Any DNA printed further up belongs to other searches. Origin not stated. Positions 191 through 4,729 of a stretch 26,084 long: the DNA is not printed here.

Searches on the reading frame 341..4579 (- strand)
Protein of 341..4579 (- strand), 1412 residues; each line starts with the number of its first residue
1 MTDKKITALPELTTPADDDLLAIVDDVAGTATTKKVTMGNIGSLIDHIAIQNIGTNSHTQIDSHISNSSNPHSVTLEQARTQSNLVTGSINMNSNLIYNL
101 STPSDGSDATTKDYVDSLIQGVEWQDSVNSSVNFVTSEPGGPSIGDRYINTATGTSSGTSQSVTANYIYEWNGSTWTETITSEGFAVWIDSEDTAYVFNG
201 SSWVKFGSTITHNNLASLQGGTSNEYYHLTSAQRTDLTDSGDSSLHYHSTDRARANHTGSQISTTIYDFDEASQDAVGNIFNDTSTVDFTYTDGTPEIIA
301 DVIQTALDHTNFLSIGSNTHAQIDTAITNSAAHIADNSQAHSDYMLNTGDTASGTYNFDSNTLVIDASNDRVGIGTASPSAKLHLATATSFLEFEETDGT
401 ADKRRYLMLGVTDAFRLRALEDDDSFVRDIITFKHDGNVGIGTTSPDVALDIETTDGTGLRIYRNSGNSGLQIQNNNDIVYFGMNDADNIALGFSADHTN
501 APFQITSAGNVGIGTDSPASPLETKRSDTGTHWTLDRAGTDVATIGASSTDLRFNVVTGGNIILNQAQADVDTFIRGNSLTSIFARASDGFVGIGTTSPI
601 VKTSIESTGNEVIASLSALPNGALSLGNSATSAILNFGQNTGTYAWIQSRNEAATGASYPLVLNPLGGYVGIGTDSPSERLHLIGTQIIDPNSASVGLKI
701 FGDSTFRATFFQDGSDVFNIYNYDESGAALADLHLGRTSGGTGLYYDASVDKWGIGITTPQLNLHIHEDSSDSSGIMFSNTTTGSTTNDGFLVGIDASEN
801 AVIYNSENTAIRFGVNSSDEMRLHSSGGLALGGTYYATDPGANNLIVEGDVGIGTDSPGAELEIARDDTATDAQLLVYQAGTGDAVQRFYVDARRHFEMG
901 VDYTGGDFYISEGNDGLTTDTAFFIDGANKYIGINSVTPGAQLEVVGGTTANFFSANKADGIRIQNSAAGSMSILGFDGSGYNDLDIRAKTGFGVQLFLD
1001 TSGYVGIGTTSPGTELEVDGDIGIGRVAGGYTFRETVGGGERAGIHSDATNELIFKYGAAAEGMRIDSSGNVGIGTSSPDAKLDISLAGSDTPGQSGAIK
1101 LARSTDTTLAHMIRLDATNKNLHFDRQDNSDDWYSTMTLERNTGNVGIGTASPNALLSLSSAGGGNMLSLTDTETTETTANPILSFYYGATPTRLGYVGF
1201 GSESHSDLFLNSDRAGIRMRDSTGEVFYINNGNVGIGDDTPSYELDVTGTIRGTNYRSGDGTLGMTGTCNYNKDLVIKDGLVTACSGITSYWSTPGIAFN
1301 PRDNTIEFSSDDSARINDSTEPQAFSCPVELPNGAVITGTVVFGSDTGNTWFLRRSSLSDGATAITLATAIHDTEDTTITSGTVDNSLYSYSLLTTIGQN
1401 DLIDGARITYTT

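Call 8: search_protein_families(library=phrogs, proteins=[window:341-4579:-], max_evalue=0.001)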
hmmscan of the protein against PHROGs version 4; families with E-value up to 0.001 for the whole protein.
window:341-4579:- (1412 aa): 6 families
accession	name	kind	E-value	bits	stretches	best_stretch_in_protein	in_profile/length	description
phrog_18345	-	tail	2.5e-25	90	4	987-1248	238-544/956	tail fiber protein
phrog_9942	-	tail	2.7e-22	79.7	4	434-565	652-781/1178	tail fiber protein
phrog_5906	-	unknown function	5e-17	63.5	2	352-387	23-58/197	-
phrog_28668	-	unknown function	2.4e-08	35.1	0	998-1041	25-68/153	-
phrog_5363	-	unknown function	9.9e-07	29.8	1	135-270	48-176/245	-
phrog_1417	-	unknown function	4.1e-06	27.2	1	352-392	25-65/464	-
